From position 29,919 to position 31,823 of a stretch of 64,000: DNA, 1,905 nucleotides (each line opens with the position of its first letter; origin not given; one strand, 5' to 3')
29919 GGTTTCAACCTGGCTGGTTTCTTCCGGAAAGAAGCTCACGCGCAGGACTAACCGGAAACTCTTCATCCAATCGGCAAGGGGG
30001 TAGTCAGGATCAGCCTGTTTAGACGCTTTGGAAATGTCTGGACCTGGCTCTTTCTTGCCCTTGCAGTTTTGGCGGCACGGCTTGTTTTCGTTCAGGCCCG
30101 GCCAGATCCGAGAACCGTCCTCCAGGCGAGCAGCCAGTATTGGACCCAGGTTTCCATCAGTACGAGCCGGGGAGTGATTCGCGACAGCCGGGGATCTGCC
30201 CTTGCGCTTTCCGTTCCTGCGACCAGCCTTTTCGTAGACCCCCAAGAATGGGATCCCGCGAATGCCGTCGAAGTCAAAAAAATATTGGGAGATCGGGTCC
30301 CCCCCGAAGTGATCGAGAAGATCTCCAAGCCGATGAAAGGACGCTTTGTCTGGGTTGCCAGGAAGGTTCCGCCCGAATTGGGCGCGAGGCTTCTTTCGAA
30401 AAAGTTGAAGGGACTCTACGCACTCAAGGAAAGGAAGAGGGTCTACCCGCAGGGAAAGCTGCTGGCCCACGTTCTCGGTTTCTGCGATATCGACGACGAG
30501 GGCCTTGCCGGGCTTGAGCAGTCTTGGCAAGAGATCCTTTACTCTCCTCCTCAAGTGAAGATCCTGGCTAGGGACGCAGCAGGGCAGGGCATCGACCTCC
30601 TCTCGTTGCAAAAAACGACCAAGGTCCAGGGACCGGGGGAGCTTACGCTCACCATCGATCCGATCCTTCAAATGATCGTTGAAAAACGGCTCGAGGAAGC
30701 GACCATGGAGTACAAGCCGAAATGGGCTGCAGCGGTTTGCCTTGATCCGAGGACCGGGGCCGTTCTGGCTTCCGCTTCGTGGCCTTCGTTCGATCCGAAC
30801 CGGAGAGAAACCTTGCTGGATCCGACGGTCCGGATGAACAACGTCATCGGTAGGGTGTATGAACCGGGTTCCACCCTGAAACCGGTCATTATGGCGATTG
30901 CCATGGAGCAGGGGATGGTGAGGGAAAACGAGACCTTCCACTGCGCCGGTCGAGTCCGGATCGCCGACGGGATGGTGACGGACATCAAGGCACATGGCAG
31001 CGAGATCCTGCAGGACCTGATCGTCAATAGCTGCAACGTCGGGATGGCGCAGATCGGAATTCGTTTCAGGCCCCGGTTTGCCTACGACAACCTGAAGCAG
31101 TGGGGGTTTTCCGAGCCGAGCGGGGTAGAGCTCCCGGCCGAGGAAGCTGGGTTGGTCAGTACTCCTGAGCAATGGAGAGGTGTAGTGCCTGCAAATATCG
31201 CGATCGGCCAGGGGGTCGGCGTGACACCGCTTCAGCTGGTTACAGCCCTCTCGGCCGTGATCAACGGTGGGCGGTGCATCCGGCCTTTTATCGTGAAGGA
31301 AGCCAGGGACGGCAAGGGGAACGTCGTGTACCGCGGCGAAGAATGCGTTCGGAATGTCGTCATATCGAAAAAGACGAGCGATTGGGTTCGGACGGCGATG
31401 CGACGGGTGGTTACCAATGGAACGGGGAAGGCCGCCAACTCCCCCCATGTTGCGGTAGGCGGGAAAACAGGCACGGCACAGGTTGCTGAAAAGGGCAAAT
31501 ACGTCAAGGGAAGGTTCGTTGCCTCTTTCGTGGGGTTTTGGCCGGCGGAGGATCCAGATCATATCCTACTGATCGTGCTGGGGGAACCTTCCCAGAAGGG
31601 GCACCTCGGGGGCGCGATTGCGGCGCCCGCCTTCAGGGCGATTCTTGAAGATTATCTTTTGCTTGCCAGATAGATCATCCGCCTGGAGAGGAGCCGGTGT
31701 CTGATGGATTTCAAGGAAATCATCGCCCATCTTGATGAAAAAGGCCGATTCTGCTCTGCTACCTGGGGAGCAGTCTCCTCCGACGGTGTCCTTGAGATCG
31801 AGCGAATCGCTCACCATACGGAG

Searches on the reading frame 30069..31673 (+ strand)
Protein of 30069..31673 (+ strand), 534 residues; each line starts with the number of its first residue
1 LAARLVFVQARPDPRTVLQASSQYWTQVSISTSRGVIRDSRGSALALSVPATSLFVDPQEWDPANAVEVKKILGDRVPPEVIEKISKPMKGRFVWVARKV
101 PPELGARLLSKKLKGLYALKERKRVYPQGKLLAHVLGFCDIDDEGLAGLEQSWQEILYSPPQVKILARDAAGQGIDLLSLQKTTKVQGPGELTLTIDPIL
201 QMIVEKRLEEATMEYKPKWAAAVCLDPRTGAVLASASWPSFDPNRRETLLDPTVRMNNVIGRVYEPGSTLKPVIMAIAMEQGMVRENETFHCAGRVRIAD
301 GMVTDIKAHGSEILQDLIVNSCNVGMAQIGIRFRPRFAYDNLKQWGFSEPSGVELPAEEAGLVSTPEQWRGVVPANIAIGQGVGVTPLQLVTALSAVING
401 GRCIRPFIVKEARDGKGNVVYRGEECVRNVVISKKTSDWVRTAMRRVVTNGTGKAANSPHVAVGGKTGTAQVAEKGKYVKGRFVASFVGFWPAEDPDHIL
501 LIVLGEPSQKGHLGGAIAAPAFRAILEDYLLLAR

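Call 26: search_protein_families(library=pfam, proteins=[window:30069-31673:+], max_evalue=0.00001)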
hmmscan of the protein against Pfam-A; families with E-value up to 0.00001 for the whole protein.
window:30069-31673:+ (534 aa): 2 families
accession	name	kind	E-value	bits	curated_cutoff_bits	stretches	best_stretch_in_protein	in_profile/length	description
PF00905.27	Transpeptidase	-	6.5e-63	213.2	22.1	1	221-527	2-299/299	Penicillin binding protein transpeptidase domain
PF03717.20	PBP_dimer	-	2.6e-11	44.7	24.4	1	30-138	2-122/180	Penicillin-binding Protein dimerisation domain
